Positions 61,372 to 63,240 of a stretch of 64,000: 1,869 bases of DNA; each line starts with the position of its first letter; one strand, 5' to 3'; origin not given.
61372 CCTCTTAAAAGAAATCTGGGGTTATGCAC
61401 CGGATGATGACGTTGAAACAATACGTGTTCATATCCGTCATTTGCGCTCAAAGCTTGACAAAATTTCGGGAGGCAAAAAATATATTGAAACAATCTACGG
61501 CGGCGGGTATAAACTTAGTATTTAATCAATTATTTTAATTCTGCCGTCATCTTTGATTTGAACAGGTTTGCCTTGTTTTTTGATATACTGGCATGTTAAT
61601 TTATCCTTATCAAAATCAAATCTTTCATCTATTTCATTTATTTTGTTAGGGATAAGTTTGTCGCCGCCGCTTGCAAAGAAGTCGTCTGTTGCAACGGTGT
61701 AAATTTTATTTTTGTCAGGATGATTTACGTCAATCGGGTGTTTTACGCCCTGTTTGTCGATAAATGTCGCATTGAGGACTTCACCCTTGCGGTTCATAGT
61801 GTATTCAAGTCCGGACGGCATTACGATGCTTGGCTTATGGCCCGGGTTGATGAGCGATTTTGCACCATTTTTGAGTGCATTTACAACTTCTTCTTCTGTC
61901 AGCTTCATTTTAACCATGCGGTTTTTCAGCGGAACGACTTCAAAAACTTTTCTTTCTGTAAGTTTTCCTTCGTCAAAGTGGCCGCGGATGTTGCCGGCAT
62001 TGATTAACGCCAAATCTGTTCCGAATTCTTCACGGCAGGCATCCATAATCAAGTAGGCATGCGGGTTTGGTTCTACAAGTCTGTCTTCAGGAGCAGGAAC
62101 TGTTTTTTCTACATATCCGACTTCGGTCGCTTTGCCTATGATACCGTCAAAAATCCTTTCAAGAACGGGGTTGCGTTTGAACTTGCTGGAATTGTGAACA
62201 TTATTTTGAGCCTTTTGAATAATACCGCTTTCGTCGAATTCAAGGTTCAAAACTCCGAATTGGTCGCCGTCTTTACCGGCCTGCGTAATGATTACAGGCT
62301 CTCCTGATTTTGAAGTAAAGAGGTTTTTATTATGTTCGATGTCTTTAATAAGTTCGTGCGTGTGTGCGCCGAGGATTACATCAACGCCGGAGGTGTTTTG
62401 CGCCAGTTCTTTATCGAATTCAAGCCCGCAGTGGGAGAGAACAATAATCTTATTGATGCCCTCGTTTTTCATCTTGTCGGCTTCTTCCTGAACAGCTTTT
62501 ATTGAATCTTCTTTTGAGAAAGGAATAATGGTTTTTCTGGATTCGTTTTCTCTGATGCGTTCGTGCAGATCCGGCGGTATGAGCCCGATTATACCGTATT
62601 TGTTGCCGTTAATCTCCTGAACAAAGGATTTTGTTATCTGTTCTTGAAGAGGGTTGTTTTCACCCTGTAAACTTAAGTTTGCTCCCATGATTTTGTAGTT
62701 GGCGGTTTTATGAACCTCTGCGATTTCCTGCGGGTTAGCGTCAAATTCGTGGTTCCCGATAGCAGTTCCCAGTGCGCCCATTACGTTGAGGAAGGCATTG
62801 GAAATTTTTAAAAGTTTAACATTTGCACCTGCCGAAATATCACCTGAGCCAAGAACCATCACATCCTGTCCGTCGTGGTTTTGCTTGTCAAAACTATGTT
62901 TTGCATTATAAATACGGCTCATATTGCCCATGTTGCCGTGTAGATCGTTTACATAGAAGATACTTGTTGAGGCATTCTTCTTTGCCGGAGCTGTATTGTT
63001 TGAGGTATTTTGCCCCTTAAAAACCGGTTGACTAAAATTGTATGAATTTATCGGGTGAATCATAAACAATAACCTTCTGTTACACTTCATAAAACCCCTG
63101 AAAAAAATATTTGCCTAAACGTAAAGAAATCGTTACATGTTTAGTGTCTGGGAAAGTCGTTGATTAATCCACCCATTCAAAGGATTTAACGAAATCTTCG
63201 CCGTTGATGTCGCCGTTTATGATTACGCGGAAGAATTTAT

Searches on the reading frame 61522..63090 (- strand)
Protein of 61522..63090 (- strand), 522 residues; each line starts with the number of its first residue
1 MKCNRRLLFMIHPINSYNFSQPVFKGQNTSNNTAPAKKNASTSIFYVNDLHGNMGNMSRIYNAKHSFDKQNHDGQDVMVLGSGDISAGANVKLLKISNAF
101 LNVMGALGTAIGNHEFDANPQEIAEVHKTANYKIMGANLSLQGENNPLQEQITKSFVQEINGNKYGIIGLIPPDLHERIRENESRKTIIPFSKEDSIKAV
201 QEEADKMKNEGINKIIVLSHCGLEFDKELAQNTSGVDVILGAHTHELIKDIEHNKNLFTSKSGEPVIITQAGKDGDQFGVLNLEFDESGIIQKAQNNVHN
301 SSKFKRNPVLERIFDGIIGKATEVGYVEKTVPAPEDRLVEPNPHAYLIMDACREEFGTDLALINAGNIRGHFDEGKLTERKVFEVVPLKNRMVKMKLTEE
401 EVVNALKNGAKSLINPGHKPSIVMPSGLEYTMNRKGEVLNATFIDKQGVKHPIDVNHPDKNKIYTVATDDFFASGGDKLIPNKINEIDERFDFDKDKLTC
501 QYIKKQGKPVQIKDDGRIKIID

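Call 31: search_protein_families(library=pfam, proteins=[window:61522-63090:-], max_evalue=0.00001)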
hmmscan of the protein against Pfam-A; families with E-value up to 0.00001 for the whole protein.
window:61522-63090:- (522 aa): 2 families
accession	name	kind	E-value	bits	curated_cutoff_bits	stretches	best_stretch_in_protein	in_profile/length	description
PF02872.23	5_nucleotid_C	-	1.7e-18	67.7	23.6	1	344-478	24-152/158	5'-nucleotidase, C-terminal domain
PF00149.33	Metallophos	-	9.8e-09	36.4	21.5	1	44-246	3-190/191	Calcineurin-like phosphoesterase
